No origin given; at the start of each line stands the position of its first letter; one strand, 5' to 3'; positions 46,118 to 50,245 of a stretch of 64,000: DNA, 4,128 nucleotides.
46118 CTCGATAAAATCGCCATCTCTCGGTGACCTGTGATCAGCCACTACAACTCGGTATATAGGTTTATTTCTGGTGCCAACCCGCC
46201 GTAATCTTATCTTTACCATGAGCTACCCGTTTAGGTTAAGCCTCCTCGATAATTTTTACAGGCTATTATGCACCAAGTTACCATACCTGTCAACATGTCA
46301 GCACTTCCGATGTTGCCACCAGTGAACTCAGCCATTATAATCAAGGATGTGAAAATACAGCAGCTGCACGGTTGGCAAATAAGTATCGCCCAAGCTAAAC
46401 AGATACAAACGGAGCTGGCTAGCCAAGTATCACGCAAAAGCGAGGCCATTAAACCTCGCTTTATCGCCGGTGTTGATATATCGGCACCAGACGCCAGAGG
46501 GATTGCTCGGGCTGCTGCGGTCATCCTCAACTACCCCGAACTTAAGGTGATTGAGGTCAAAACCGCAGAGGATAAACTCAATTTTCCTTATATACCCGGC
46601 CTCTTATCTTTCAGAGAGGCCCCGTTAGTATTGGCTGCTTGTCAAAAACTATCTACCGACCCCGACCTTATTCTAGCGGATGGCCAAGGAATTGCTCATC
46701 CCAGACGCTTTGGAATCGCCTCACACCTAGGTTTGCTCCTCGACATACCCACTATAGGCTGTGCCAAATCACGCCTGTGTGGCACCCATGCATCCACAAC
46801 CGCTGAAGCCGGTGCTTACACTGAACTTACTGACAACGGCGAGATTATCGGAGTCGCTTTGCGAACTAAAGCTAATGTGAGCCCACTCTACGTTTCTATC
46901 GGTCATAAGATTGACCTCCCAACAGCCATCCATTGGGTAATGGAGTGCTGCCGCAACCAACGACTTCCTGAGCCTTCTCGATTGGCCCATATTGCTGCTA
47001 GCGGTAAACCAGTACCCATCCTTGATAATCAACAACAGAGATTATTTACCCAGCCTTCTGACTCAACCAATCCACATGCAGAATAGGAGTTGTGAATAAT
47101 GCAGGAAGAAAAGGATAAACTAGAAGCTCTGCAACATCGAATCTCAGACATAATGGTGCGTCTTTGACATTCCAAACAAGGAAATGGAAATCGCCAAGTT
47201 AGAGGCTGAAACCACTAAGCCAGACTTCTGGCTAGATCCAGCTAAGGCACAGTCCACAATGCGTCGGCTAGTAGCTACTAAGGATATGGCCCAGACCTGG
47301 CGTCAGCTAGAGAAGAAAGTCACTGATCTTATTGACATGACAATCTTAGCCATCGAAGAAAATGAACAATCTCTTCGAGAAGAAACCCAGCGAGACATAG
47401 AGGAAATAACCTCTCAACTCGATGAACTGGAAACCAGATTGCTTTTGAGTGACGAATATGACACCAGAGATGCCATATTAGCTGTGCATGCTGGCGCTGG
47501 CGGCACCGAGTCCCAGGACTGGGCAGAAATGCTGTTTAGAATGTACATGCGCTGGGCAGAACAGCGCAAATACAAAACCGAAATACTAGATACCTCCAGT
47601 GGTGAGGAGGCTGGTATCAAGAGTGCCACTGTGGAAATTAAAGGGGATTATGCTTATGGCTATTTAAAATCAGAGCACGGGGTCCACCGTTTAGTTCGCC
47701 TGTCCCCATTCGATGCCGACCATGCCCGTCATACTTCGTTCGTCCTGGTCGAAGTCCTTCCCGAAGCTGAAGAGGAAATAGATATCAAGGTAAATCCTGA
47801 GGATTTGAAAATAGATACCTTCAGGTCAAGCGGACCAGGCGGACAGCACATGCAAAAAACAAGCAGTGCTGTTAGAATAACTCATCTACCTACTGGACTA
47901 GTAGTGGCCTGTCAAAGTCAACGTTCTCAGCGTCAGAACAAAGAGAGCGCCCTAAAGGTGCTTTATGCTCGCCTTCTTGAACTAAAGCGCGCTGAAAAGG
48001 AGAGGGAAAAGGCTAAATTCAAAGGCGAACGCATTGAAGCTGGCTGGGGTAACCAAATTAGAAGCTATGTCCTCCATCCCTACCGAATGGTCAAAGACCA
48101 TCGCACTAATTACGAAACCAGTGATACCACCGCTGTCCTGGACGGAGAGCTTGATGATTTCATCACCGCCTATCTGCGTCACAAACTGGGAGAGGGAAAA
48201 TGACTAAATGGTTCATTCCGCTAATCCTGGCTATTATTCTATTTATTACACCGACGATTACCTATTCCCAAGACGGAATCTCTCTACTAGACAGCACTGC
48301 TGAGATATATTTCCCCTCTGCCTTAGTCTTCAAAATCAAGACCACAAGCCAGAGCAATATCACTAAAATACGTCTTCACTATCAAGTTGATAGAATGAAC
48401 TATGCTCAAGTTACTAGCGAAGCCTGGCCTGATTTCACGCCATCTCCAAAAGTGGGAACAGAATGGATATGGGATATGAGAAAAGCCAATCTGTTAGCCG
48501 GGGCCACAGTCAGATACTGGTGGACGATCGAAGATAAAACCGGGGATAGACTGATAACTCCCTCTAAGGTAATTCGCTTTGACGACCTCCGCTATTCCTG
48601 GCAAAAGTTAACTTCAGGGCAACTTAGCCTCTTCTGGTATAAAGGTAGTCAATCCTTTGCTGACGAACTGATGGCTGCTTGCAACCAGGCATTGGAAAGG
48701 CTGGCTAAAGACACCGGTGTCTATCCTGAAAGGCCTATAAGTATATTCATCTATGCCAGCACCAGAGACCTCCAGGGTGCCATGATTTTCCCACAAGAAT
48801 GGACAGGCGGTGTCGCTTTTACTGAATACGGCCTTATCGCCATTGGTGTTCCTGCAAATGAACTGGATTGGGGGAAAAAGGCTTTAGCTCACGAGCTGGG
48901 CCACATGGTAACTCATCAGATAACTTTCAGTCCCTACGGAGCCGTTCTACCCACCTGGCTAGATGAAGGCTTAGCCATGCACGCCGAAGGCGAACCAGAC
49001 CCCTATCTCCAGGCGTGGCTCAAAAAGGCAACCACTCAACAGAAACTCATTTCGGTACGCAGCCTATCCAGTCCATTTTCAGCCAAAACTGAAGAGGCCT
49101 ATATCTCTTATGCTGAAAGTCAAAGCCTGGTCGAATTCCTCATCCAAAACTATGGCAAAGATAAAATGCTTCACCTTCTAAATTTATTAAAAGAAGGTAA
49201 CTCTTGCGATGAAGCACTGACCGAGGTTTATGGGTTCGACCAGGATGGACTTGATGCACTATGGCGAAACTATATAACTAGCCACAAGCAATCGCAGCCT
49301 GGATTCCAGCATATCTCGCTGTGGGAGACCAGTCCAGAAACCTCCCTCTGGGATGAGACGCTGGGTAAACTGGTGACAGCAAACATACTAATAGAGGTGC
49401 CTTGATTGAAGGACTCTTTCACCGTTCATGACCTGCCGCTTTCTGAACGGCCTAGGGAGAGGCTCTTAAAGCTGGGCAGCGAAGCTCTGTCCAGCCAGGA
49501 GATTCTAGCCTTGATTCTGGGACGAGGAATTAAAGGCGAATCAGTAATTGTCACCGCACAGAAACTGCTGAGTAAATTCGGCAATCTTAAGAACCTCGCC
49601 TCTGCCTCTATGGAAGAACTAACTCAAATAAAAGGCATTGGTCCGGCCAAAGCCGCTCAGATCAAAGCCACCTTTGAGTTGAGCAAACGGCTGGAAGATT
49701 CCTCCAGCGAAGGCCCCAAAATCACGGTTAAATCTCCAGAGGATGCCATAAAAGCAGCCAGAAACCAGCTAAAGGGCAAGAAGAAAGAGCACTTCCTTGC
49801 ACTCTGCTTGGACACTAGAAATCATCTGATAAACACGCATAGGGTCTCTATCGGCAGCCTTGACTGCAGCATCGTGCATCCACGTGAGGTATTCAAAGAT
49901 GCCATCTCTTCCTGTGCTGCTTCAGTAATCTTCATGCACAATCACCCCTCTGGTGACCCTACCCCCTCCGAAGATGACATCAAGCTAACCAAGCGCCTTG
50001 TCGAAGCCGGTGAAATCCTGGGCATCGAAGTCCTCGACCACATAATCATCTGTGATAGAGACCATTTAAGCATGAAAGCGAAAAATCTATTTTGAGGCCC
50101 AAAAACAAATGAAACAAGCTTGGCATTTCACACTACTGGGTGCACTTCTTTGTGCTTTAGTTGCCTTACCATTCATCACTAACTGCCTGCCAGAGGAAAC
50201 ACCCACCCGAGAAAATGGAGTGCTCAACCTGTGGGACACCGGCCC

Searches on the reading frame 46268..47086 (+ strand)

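Call 65: search_protein_families(library=pfam, proteins=[window:46268-47086:+], max_evalue=0.00001)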
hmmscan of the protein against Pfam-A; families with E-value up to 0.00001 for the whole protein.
window:46268-47086:+ (272 aa): 1 family
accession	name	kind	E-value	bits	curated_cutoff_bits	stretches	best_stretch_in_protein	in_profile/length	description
PF04493.20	Endonuclease_5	-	2.6e-75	252.9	23.4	1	49-241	2-197/198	Endonuclease V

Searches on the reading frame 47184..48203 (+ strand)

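Call 65: search_protein_families(library=pfam, proteins=[window:47184-48203:+], max_evalue=0.00001)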
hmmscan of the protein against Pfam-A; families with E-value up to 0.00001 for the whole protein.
window:47184-48203:+ (339 aa): 2 families
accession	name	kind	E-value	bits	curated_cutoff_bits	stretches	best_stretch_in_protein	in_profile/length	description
PF03462.23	PCRF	-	2.5e-58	197.5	24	1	2-189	4-194/194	PCRF domain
PF00472.26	RF-1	-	1.1e-41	141.8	35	1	197-307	1-116/116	RF-1 domain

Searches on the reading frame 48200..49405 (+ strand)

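Call 65: search_protein_families(library=pfam, proteins=[window:48200-49405:+], max_evalue=0.00001)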
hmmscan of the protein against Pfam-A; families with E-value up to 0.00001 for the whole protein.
window:48200-49405:+ (401 aa): 1 family
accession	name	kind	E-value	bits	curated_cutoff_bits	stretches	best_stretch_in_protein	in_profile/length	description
PF13485.12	Peptidase_MA_2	-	5.3e-80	268.4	32.4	1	161-360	2-200/201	Peptidase MA superfamily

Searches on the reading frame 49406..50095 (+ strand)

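Call 65: search_protein_families(library=pfam, proteins=[window:49406-50095:+], max_evalue=0.00001)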
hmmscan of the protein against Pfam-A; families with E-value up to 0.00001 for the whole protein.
window:49406-50095:+ (229 aa): 5 families
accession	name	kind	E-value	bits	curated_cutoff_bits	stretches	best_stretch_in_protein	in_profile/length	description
PF04002.20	RadC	-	2.2e-45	154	22.1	1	109-227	2-120/121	RadC-like JAB domain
PF20582.4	UPF0758_N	-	3.9e-27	94.6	27.1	1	8-84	2-77/77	UPF0758 N-terminal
PF12826.13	HHH_2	-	1.8e-10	41.3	27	1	50-92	15-57/64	Helix-hairpin-helix motif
PF14520.12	HHH_5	-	2.4e-08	34.8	27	1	50-88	14-53/57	Helix-hairpin-helix domain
PF00633.29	HHH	-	7.7e-07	29.1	24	1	61-88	2-29/30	Helix-hairpin-helix motif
